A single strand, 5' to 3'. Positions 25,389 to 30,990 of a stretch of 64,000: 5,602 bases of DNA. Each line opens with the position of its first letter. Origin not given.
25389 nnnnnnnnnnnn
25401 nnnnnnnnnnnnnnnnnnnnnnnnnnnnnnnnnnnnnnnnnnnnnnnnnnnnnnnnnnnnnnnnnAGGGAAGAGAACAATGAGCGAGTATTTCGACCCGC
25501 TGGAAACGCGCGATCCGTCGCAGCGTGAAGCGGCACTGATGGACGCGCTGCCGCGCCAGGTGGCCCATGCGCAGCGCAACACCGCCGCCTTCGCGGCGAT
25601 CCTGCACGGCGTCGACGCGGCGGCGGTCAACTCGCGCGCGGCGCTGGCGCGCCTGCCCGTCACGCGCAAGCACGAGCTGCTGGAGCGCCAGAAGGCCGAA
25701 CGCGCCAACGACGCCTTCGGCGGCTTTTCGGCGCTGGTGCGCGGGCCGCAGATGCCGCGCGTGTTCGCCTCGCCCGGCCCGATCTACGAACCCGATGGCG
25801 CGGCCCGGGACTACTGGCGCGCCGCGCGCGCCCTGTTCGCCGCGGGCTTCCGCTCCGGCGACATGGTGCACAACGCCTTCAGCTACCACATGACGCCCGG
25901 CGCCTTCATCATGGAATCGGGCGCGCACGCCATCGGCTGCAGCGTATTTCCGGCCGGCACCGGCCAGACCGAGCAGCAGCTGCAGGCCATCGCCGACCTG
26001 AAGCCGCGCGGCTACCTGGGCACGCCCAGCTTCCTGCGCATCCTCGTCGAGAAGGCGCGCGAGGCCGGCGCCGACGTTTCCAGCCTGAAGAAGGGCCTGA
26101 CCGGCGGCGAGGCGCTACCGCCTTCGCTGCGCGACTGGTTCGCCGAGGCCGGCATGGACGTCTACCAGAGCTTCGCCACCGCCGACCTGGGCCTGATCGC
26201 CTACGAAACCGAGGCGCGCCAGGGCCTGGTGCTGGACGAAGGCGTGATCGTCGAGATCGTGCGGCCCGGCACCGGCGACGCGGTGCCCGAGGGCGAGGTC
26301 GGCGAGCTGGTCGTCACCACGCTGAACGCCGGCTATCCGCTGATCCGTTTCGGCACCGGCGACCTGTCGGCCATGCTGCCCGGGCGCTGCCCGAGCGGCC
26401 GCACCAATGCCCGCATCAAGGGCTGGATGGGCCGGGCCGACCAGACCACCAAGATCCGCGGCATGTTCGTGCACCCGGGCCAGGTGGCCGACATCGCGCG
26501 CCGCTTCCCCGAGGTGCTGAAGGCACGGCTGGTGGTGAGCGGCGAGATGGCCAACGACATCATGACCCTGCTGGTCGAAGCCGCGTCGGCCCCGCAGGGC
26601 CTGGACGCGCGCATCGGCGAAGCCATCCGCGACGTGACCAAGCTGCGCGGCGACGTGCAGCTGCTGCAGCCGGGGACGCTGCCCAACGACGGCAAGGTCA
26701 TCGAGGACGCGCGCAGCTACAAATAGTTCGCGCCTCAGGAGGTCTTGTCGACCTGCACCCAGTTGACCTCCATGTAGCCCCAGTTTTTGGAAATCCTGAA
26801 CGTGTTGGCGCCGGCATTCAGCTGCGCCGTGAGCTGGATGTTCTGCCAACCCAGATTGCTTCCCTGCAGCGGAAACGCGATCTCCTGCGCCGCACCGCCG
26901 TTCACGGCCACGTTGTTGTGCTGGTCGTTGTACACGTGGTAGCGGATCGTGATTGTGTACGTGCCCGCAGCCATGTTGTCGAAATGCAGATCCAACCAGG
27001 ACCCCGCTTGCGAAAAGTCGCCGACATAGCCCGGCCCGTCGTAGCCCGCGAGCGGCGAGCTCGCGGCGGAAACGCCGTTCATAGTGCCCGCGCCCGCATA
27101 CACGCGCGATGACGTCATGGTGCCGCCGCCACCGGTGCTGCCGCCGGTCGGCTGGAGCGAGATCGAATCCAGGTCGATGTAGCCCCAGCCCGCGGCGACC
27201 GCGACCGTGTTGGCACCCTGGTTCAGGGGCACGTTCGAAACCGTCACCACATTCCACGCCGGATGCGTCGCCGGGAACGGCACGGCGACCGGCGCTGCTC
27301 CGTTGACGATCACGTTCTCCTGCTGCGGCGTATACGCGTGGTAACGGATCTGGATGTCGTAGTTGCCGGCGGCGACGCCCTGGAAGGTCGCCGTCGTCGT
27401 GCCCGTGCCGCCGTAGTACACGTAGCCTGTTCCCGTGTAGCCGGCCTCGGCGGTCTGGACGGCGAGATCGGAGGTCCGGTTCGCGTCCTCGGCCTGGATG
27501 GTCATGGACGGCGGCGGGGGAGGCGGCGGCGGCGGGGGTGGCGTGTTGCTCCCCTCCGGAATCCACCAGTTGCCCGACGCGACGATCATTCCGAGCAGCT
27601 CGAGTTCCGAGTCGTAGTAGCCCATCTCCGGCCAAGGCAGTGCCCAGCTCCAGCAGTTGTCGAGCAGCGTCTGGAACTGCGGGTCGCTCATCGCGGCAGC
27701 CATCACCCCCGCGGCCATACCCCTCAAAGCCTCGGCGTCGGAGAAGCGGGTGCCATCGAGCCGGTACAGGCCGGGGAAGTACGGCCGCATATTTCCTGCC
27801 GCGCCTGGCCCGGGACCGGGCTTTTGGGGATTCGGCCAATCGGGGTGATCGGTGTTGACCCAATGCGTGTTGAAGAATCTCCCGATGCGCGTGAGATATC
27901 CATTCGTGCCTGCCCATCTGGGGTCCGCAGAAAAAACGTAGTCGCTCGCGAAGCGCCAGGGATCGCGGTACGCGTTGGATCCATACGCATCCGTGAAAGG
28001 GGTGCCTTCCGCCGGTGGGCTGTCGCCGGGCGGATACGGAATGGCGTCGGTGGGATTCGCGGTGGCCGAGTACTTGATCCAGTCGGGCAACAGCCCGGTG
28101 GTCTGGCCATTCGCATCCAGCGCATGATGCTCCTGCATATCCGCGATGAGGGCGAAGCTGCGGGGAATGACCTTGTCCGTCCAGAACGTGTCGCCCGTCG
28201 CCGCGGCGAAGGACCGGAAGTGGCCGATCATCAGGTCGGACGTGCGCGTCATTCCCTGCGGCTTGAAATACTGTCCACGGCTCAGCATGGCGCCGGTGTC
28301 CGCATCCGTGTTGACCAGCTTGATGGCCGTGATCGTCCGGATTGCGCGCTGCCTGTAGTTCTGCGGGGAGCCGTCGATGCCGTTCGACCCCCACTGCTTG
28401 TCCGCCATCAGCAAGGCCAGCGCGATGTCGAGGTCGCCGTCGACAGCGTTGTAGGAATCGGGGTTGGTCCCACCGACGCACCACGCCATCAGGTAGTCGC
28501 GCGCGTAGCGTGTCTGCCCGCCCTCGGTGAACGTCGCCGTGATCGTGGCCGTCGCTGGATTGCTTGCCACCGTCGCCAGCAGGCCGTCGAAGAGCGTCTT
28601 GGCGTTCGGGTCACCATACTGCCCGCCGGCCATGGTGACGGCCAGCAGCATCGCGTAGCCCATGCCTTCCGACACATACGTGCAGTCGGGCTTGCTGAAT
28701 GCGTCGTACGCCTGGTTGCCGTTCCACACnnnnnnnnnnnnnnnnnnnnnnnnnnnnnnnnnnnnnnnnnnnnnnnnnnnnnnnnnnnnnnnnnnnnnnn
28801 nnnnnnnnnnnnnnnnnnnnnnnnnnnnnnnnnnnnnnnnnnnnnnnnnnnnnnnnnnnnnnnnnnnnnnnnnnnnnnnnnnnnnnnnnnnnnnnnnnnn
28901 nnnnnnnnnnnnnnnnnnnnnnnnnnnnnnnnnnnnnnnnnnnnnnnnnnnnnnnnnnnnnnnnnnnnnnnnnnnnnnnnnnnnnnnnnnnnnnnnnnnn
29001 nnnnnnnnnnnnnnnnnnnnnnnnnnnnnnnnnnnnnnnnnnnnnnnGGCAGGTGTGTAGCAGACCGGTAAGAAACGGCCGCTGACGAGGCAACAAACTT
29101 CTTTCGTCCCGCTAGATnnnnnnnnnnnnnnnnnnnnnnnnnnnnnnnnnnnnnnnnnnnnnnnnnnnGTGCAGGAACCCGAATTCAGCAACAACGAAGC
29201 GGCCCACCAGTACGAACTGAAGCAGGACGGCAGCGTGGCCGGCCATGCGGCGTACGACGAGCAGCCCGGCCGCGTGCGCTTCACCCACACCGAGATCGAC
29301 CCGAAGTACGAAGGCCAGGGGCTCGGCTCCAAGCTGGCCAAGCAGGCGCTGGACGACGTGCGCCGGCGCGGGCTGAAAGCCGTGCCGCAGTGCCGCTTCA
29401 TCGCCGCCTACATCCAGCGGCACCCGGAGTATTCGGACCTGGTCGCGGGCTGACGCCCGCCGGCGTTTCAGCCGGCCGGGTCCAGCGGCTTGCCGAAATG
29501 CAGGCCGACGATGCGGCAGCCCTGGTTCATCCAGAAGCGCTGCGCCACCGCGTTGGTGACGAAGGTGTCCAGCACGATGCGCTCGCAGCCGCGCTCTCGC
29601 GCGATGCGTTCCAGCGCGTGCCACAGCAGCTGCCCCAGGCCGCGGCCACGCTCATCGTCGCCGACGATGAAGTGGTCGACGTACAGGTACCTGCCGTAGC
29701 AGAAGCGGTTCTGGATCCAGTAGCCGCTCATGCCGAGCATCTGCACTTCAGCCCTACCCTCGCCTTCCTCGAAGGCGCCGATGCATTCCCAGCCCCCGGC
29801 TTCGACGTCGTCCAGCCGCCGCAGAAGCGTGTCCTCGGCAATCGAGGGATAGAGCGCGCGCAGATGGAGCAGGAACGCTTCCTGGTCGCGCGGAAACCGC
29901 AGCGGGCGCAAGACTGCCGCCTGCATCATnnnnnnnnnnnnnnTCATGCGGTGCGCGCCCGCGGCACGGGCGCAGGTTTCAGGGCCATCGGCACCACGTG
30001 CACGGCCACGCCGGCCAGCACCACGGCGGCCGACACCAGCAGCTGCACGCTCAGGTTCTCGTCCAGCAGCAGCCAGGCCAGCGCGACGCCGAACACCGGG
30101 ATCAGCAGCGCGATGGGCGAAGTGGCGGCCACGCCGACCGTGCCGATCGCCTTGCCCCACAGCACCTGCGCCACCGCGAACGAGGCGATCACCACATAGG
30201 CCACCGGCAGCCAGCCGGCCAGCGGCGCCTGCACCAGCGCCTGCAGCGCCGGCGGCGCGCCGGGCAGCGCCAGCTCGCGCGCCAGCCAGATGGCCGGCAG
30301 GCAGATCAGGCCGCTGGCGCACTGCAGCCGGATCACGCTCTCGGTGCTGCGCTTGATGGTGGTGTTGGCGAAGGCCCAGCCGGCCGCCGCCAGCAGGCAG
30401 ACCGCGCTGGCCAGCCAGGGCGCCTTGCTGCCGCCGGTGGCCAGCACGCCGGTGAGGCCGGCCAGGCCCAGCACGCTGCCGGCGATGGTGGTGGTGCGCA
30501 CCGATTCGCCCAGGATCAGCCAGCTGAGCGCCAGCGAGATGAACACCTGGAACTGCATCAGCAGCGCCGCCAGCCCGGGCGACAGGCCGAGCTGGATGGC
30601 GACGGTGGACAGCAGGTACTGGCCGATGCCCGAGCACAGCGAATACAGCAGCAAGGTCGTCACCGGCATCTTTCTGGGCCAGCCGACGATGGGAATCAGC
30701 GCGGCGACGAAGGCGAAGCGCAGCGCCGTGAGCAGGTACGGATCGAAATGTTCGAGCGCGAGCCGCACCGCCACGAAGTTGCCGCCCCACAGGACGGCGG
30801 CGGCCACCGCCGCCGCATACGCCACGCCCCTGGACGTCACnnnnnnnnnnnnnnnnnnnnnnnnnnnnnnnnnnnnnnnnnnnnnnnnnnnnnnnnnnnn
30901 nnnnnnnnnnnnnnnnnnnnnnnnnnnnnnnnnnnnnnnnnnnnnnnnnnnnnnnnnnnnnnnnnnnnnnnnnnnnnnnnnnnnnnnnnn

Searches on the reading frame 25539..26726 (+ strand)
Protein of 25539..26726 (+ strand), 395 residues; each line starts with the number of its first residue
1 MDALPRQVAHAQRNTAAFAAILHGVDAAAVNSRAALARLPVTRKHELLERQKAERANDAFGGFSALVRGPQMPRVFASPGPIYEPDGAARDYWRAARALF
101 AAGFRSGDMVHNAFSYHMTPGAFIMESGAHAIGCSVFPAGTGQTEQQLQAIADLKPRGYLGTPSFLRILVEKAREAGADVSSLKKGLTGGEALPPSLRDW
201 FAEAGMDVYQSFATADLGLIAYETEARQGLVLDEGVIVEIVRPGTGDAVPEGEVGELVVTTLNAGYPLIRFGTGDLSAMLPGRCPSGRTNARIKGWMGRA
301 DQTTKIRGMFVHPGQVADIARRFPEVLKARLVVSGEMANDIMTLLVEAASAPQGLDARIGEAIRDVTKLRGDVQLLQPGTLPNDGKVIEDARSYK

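Call 11: search_protein_families(library=pfam, proteins=[window:25539-26726:+], max_evalue=0.00001)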
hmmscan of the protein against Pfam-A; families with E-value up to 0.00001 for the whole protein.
window:25539-26726:+ (395 aa): 1 family
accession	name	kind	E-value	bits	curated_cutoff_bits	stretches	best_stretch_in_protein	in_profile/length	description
PF00501.34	AMP-binding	-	4.3e-15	55.8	29.9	1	118-260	216-375/384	AMP-binding enzyme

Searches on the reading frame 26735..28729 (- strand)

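Call 53: search_protein_families(library=pfam, proteins=[window:26735-28729:-], max_evalue=0.001)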
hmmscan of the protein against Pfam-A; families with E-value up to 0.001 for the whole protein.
window:26735-28729:- (664 aa): 5 families
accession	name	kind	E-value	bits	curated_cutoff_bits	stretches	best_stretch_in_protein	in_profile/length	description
PF16990.11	CBM_35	-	1e-34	119.8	28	2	545-661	5-119/121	Carbohydrate binding module (family 35)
PF01270.23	Glyco_hydro_8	-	3.4e-13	49.8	24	1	17-224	51-227/341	Glycosyl hydrolases family 8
PF18099.7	CBM_35_2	-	2.9e-08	34.2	23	1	573-658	22-110/112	Carbohydrate binding module (family 35)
PF22704.2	CBM13-like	-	9.4e-06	26.1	30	1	446-514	1-74/82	Alpha-galactosidase, CBM13 domain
PF13620.12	CarboxypepD_reg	-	0.0001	23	32.3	0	583-621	42-81/82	Carboxypeptidase regulatory-like domain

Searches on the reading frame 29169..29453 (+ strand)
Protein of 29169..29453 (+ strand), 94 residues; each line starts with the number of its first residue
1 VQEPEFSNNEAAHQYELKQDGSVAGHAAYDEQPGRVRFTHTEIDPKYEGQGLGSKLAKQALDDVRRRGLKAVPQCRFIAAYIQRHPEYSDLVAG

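Call 53: search_protein_families(library=pfam, proteins=[window:29169-29453:+], max_evalue=0.001)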
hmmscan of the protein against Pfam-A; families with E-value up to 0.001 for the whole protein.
window:29169-29453:+ (94 aa): 4 families
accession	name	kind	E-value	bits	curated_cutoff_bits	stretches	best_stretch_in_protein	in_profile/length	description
PF14542.12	Acetyltransf_CG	-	1.8e-28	98.9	30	1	14-91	1-80/80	GCN5-related N-acetyl-transferase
PF00583.31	Acetyltransf_1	-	7.8e-09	36.3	20.7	1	9-72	27-96/116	Acetyltransferase (GNAT) family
PF13673.13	Acetyltransf_10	-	7.8e-05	23.1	23.6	1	8-70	27-86/128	Acetyltransferase (GNAT) domain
PF13508.13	Acetyltransf_7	-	0.00042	21.1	27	1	17-70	8-63/84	Acetyltransferase (GNAT) domain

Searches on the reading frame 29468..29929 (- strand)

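Call 53: search_protein_families(library=pfam, proteins=[window:29468-29929:-], max_evalue=0.001)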
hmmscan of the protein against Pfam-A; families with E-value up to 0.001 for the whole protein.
window:29468-29929:- (153 aa): 2 families
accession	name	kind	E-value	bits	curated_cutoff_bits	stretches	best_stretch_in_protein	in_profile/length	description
PF00583.31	Acetyltransf_1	-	6.1e-15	56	20.7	1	43-134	31-112/116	Acetyltransferase (GNAT) family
PF13508.13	Acetyltransf_7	-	1.1e-05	26.1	27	1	64-137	14-81/84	Acetyltransferase (GNAT) domain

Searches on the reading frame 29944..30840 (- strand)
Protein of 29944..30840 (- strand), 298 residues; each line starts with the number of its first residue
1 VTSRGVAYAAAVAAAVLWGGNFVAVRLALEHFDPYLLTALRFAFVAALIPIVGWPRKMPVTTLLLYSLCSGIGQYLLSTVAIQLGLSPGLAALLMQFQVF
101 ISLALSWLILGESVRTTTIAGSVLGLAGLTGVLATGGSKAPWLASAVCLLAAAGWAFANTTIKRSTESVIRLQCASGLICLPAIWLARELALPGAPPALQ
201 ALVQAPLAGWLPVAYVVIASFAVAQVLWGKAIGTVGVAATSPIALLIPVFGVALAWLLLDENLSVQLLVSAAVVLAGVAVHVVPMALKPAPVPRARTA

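Call 53: search_protein_families(library=pfam, proteins=[window:29944-30840:-], max_evalue=0.001)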
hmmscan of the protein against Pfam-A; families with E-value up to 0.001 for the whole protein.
window:29944-30840:- (298 aa): 1 family
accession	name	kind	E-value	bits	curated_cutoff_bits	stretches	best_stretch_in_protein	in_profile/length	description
PF00892.27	EamA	-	1.7e-25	90.3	28.2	2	8-132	4-133/135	EamA-like transporter family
